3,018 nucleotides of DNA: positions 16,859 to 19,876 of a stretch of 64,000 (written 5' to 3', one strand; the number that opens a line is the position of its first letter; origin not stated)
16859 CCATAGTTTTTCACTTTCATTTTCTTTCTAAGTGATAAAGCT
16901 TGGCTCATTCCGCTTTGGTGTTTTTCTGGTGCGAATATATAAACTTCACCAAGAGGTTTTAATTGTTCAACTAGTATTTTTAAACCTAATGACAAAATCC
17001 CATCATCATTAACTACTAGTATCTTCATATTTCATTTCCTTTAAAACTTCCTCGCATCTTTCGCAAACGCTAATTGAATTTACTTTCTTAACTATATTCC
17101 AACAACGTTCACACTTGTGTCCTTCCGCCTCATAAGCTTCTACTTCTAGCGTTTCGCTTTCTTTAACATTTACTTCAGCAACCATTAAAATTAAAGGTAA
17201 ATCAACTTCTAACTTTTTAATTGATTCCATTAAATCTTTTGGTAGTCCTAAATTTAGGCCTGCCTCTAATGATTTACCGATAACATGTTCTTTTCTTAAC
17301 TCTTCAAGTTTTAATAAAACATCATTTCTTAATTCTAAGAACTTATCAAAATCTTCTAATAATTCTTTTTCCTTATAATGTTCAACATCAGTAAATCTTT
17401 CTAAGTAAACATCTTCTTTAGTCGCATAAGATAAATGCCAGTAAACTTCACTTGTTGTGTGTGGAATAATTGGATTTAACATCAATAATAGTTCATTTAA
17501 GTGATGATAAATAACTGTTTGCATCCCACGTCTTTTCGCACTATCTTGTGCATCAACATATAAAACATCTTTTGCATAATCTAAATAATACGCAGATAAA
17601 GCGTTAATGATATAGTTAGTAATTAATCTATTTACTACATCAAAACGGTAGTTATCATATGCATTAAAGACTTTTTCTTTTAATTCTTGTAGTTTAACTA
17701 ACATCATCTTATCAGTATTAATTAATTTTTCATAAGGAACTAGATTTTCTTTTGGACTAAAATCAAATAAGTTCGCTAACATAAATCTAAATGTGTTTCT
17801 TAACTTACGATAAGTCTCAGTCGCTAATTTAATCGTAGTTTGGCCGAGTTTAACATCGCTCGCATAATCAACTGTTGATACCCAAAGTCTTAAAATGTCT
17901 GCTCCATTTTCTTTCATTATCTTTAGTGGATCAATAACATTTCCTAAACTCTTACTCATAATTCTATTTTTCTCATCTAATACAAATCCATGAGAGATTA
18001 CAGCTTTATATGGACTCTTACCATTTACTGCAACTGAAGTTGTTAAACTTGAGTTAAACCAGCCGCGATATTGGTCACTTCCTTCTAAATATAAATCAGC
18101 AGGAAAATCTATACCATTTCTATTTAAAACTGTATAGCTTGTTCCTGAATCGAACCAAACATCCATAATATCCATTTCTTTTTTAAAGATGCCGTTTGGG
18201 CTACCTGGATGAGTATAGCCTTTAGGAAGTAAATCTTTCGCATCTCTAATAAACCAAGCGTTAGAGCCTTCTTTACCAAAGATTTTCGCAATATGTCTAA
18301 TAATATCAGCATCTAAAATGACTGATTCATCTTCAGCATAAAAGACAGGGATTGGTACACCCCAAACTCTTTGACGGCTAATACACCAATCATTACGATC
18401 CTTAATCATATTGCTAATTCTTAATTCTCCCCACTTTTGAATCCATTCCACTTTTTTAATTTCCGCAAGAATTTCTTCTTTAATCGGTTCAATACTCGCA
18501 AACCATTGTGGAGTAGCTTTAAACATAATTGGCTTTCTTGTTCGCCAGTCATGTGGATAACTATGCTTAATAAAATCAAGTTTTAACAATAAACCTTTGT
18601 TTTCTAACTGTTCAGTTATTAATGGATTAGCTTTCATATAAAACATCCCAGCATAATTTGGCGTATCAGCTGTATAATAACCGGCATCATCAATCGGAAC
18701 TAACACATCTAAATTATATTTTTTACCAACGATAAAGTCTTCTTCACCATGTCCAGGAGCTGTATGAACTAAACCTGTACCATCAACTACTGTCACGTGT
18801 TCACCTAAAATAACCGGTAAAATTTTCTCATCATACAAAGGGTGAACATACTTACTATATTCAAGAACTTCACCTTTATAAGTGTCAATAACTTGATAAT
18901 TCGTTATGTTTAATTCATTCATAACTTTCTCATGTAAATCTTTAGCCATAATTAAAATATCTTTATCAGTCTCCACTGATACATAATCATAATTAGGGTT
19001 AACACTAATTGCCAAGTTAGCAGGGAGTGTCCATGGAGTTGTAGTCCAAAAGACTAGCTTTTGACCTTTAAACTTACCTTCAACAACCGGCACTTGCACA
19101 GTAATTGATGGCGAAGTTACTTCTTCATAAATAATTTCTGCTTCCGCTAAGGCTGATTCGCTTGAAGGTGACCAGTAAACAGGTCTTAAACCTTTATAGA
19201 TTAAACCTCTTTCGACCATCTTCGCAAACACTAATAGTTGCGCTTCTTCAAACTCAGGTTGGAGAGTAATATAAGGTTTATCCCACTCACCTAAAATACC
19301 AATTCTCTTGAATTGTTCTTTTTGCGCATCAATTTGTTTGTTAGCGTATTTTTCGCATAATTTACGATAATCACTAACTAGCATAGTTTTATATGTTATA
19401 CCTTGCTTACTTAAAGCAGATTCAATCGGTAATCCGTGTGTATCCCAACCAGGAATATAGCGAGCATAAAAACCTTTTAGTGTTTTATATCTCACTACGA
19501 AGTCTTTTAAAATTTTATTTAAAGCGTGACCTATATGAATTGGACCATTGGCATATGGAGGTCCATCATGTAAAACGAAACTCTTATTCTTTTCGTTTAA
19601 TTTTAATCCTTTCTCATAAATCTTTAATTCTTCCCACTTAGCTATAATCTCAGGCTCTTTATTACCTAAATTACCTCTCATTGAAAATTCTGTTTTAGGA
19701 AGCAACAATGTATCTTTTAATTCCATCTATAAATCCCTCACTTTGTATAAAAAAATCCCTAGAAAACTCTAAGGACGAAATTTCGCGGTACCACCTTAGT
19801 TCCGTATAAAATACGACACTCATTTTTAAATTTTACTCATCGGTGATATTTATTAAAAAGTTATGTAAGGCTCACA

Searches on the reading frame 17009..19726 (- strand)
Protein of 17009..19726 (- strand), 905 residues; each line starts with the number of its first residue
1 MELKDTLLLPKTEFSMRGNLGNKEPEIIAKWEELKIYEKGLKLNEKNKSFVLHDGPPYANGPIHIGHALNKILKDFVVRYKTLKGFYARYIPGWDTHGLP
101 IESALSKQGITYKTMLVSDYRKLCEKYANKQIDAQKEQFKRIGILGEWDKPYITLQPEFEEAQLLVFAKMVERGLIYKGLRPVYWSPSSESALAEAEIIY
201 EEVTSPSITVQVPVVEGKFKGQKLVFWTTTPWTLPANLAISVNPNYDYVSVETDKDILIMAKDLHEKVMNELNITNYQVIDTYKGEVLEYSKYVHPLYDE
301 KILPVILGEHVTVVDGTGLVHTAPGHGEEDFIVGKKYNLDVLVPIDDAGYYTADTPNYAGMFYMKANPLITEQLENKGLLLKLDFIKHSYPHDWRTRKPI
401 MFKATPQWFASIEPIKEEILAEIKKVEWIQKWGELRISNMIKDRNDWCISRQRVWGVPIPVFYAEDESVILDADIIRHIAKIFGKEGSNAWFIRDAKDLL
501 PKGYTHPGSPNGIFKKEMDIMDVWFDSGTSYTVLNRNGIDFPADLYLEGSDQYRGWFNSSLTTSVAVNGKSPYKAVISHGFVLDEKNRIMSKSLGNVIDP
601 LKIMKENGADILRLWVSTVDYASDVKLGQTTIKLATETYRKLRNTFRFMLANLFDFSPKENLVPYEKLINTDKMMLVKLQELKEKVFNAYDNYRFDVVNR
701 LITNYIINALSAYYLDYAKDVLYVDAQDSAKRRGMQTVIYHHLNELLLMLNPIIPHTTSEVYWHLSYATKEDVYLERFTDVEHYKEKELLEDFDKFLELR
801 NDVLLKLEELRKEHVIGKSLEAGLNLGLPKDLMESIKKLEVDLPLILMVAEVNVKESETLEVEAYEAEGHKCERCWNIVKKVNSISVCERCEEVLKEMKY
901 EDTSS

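Call 46: search_protein_families(library=ncbifam, proteins=[window:17009-19726:-], max_evalue=1e-10)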
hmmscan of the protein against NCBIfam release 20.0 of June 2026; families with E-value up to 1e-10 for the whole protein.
window:17009-19726:- (905 aa): 15 families
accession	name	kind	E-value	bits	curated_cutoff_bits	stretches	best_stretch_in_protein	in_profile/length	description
TIGR00392.1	ileS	equivalog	2.5e-289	962.2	621.4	1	14-824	2-857/861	isoleucine--tRNA ligase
NF040702.1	ileS_w_GNAT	exception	1.5e-241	804.3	1999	2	255-895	445-1090/1100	isoleucine--tRNA ligase, N-acetyltransferase domain-containing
TIGR00422.1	valS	equivalog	1.2e-134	450.3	612.1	2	292-864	244-796/863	valine--tRNA ligase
NF009687.0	PRK13208.1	equivalog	3.9e-125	418.9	738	2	292-858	243-792/801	valine--tRNA ligase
NF004349.1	PRK05729.1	equivalog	7.2e-115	385.1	704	2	292-889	238-805/860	valine--tRNA ligase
NF000257.1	MupA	exception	8.1e-106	354.9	1900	1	22-787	7-777/1024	mupirocin-resistant isoleucine--tRNA ligase MupA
NF000258.1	MupB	exception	2.7e-101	340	1900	1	24-799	9-795/1033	mupirocin-resistant isoleucine--tRNA ligase MupB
NF011492.0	PRK14900.1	equivalog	3.2e-76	257.1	1783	2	287-769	248-711/1044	valine--tRNA ligase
NF000540.1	alt_ValS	exception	7.7e-62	209.4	900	2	358-843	337-817/827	valine--tRNA ligase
NF008957.0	PRK12300.1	subfamily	6.8e-46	156.7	677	2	26-336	12-327/946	leucine--tRNA ligase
TIGR00396.1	leuS_bact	equivalog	1.1e-38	133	548.4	1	27-200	10-169/843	leucine--tRNA ligase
TIGR00398.1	metG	equivalog_domain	4e-38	131.4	336.35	2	57-209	8-143/530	methionine--tRNA ligase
TIGR00395.1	leuS_arch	equivalog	9.8e-36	123.1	648.5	2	30-335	10-320/938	leucine--tRNA ligase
NF008900.0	PRK12267.1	equivalog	6.8e-25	87.6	598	2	571-792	282-502/648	methionine--tRNA ligase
NF001100.0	PRK00133.1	equivalog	4.8e-23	81.6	587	1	52-194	9-137/676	methionine--tRNA ligase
